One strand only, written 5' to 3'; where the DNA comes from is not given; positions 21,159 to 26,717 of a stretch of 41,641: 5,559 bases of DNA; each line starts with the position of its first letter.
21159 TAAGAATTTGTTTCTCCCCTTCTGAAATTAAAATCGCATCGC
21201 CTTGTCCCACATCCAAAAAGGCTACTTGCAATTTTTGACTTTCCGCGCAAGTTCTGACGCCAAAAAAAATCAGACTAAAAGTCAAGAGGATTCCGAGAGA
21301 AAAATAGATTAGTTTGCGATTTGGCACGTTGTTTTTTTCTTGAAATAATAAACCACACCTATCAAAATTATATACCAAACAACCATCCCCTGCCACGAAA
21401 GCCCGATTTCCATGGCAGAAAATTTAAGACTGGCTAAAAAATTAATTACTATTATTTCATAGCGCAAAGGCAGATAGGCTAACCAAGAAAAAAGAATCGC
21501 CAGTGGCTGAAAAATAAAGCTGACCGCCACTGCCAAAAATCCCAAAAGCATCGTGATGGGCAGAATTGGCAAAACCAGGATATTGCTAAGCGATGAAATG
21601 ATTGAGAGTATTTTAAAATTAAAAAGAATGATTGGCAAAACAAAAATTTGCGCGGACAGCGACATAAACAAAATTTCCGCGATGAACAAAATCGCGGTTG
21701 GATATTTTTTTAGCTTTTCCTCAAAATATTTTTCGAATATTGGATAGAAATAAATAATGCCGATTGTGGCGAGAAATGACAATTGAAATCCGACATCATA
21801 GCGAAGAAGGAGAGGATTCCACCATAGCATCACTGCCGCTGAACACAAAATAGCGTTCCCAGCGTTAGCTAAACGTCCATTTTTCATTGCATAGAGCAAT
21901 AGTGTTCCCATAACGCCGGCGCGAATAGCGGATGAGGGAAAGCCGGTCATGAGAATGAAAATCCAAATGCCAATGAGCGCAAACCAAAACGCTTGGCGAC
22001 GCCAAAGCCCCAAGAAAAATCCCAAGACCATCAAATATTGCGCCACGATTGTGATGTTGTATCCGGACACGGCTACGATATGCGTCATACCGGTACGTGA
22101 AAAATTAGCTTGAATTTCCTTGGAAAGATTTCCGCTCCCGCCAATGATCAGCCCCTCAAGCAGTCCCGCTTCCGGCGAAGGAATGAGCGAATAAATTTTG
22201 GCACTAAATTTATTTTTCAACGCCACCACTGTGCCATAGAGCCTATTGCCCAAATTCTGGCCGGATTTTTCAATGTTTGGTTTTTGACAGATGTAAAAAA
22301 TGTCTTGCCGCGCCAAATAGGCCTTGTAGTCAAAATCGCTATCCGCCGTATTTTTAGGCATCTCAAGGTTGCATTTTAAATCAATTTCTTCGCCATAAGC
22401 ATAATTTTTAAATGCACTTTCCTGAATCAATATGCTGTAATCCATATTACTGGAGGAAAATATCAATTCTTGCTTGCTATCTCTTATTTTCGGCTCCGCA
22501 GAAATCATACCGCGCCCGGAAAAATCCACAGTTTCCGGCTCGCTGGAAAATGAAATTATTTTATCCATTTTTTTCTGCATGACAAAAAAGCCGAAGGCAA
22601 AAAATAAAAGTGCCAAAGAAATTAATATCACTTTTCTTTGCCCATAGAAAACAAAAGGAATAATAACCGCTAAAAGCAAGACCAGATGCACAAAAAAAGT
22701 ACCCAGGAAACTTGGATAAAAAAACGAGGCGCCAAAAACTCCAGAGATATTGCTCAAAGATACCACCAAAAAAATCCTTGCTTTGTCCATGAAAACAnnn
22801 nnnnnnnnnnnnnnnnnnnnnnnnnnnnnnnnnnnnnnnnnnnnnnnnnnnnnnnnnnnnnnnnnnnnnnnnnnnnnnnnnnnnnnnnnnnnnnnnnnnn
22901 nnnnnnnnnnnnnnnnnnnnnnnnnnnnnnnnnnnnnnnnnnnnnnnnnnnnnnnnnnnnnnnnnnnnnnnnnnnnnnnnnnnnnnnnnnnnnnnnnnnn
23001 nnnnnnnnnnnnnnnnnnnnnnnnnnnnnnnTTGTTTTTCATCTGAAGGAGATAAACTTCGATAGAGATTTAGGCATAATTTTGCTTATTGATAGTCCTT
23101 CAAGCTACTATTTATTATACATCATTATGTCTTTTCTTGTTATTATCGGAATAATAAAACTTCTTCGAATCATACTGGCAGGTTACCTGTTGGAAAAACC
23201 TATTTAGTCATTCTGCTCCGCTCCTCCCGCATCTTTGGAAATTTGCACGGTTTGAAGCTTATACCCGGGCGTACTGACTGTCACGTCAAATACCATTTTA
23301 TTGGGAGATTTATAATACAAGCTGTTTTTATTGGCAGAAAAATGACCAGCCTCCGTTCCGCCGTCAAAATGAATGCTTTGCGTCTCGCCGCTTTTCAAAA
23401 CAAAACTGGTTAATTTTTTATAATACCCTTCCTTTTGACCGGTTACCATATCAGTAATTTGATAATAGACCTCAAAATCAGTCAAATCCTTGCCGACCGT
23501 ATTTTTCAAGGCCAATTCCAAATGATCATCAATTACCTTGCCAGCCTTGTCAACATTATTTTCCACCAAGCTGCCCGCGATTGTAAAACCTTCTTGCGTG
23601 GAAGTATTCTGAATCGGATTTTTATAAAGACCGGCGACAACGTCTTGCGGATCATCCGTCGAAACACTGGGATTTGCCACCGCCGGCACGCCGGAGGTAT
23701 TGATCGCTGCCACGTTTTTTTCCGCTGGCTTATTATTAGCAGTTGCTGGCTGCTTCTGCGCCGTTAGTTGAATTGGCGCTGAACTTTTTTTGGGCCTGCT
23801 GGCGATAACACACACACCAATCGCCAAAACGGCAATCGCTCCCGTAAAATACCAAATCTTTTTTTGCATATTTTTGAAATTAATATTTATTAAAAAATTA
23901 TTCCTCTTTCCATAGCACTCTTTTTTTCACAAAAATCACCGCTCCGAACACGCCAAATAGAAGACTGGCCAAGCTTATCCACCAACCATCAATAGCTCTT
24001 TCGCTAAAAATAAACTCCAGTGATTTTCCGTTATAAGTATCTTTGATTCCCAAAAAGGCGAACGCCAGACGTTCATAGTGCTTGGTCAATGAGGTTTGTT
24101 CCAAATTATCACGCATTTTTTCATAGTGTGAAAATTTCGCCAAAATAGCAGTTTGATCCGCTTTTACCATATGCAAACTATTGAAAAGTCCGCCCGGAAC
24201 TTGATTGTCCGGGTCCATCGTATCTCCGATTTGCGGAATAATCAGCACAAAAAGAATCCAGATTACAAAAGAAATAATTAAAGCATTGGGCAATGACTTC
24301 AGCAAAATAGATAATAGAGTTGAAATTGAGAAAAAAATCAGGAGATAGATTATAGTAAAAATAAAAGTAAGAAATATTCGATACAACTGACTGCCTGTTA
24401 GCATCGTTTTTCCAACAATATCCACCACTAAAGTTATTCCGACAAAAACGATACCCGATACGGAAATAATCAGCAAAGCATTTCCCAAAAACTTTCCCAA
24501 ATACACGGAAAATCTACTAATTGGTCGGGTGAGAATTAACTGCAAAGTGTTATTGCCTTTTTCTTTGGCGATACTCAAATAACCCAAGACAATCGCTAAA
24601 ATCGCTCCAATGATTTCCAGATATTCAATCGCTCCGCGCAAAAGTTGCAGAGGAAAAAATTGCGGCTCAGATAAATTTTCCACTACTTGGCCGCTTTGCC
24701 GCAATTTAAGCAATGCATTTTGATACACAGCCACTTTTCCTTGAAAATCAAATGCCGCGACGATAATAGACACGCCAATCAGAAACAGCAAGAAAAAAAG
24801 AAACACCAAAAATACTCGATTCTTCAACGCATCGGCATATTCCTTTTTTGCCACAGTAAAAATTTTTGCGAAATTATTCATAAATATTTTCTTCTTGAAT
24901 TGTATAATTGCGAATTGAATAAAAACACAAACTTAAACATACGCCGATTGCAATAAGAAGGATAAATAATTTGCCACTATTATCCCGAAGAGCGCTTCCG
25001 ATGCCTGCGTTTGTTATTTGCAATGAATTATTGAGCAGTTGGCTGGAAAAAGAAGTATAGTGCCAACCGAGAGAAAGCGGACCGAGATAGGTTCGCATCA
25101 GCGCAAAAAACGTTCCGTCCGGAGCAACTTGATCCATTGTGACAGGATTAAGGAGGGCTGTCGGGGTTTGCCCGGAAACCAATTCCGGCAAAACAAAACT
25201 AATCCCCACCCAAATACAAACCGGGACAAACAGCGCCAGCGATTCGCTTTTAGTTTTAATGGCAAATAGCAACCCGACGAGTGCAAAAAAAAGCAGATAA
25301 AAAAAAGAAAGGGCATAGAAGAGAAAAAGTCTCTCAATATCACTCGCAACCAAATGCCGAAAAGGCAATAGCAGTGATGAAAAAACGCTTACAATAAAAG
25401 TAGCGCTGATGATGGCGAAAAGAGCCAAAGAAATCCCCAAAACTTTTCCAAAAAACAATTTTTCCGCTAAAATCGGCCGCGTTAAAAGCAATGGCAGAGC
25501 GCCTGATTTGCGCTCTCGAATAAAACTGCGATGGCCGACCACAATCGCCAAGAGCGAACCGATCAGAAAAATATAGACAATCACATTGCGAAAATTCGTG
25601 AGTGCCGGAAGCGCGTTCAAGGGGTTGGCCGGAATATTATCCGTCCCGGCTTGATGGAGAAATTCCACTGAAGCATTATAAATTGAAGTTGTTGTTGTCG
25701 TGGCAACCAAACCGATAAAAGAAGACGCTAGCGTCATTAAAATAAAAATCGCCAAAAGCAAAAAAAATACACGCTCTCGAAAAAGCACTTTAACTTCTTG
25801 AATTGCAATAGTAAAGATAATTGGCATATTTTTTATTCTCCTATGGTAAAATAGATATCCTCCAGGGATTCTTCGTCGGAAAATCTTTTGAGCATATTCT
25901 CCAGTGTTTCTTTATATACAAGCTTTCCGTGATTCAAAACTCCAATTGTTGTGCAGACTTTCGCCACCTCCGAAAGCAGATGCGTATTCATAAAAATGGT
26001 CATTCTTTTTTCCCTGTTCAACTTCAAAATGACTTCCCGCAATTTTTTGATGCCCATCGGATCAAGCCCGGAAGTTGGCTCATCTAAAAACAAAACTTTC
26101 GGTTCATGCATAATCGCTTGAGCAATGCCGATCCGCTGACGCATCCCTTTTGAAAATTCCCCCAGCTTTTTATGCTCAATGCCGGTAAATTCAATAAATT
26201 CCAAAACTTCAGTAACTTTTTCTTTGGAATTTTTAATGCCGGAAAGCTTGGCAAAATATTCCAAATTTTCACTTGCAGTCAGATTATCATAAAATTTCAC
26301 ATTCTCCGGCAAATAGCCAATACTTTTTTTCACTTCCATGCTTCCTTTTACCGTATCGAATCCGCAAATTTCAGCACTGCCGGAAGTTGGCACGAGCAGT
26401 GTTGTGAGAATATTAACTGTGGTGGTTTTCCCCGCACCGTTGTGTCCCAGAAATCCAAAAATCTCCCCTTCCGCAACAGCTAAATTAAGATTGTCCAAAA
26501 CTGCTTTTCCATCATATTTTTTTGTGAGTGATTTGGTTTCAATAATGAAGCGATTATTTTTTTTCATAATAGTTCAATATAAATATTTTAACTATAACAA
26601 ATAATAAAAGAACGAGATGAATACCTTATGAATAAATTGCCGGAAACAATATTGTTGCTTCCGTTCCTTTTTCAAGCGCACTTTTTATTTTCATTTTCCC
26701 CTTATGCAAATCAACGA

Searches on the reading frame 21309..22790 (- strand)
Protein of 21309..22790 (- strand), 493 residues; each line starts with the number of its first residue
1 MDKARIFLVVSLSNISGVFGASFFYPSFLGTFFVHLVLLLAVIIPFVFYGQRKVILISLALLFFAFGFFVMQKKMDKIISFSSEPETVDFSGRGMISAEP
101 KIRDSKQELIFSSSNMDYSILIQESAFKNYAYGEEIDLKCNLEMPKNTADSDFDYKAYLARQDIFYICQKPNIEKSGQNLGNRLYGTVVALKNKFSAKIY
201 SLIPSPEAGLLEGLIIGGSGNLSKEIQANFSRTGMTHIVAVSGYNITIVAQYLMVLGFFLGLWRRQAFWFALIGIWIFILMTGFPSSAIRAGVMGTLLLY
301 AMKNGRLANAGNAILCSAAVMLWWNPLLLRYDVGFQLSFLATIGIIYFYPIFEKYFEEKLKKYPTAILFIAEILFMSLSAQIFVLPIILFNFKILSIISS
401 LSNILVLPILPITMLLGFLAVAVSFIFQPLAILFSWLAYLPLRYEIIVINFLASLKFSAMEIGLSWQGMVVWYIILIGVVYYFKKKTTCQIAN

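Call 10: search_protein_families(library=pfam, proteins=[window:21309-22790:-])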
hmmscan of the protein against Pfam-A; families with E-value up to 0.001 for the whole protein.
window:21309-22790:- (493 aa): 2 families
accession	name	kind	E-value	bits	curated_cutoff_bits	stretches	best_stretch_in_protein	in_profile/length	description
PF03772.21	Competence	-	1.6e-53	182.3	23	1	214-484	1-267/270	Competence protein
PF13567.11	DUF4131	-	9.8e-09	35.6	31.6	1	29-166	3-155/165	Domain of unknown function (DUF4131)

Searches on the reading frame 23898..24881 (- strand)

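Call 9: search_protein_families(library=pfam, proteins=[window:23898-24881:-])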
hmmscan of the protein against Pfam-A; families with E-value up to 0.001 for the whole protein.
window:23898-24881:- (327 aa): 4 families
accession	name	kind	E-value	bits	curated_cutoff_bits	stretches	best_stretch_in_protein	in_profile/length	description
PF12679.13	ABC2_membrane_2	-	1.1e-33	117.1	27.2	1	9-279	2-245/283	ABC-2 family transporter protein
PF12698.13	ABC2_membrane_3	-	2.1e-11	43.9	31.6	1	93-219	170-291/347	ABC-2 family transporter protein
PF12730.13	ABC2_membrane_4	-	7.9e-07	29.7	27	1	24-209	14-177/179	ABC-2 family transporter protein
PF13346.12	ABC2_membrane_5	-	0.00072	19.6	25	1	88-215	35-164/205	ABC-2 family transporter protein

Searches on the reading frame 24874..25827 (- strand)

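Call 9: search_protein_families(library=pfam, proteins=[window:24874-25827:-])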
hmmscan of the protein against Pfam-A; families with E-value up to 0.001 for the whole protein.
window:24874-25827:- (317 aa): 3 families
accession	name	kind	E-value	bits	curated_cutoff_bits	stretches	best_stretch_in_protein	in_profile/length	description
PF12679.13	ABC2_membrane_2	-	5e-16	59.2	27.2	1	6-303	2-276/283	ABC-2 family transporter protein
PF12698.13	ABC2_membrane_3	-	1.7e-05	24.6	31.6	1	63-211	144-285/347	ABC-2 family transporter protein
PF12730.13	ABC2_membrane_4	-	0.00057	20.4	27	0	80-200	50-170/179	ABC-2 family transporter protein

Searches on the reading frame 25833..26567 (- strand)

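Call 9: search_protein_families(library=pfam, proteins=[window:25833-26567:-])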
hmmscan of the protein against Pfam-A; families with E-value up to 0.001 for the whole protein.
window:25833-26567:- (244 aa): 2 families
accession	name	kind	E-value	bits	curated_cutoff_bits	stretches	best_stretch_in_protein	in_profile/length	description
PF00005.33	ABC_tran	-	6e-32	111.6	25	1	24-166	1-137/137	ABC transporter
PF13304.12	AAA_21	-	2.3e-09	38.2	27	1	134-198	234-300/304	AAA domain, putative AbiEii toxin, Type IV TA system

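Call 13: search_protein_families(library=ncbifam, proteins=[window:25833-26567:-], max_evalue=0.00001)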
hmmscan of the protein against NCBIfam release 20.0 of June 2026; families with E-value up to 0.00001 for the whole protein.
window:25833-26567:- (244 aa): 183 families (the best 25 are shown)
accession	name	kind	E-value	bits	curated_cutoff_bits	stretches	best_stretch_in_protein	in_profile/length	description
TIGR01188.1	drrA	subfamily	1.1e-70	238.4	312.45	1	16-232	1-218/302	daunorubicin resistance ABC transporter, ATP-binding protein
TIGR03522.1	GldA_ABC_ATP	equivalog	4.2e-67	226.7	402.6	1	9-227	3-221/301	gliding motility-associated ABC transporter ATP-binding subunit GldA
TIGR03740.1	galliderm_ABC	subfamily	7e-60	202.5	309.75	1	10-240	2-219/223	lantibiotic protection ABC transporter ATP-binding subunit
NF033858.1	ABC2_perm_RbbA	equivalog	2.7e-58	197.7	1050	1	3-239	261-497/909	ribosome-associated ATPase/putative transporter RbbA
TIGR03864.1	PQQ_ABC_ATP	hypoth_equivalog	5.4e-46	156.9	302.25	1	9-239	2-232/236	ABC transporter, ATP-binding subunit, PQQ-dependent alcohol dehydrogenase system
NF010060.0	PRK13537.1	equivalog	3.2e-43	147.8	521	1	8-219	15-227/314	nodulation factor ABC transporter ATP-binding protein NodI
TIGR04406.1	LPS_export_lptB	equivalog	7e-40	136.8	240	1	10-227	3-224/239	LPS export ABC transporter ATP-binding protein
TIGR01186.1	proV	subfamily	1.6e-38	132.8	326.6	1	20-232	5-224/363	betaine/proline/choline family ABC transporter ATP-binding protein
TIGR03410.1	urea_trans_UrtE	equivalog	3.4e-38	131.4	285.8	1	10-225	2-219/230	urea ABC transporter ATP-binding subunit UrtE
TIGR04521.1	ECF_ATPase_2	equivalog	1.3e-37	129.4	330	1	21-237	18-241/279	energy-coupling factor transporter ATPase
NF010059.0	PRK13536.1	equivalog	1e-36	126.4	549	1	6-218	41-254/342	nodulation factor ABC transporter ATP-binding protein NodI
NF047568.1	PSM_export_PmtC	equivalog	2.3e-36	125.8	375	1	11-224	3-206/290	phenol-soluble modulin export ABC transporter ATP-binding protein PmtC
TIGR04520.1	ECF_ATPase_1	equivalog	3.8e-36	124.9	315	1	9-236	1-231/269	energy-coupling factor transporter ATPase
TIGR01257.1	rim_protein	equivalog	2.2e-35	121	4012.85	1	19-220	941-1142/2272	rim ABC transporter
NF043075.1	MMSYN1_0197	equivalog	7.1e-35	120.5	550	1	8-218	2-213/341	spermidine/putrescine ABC transporter ATP-binding protein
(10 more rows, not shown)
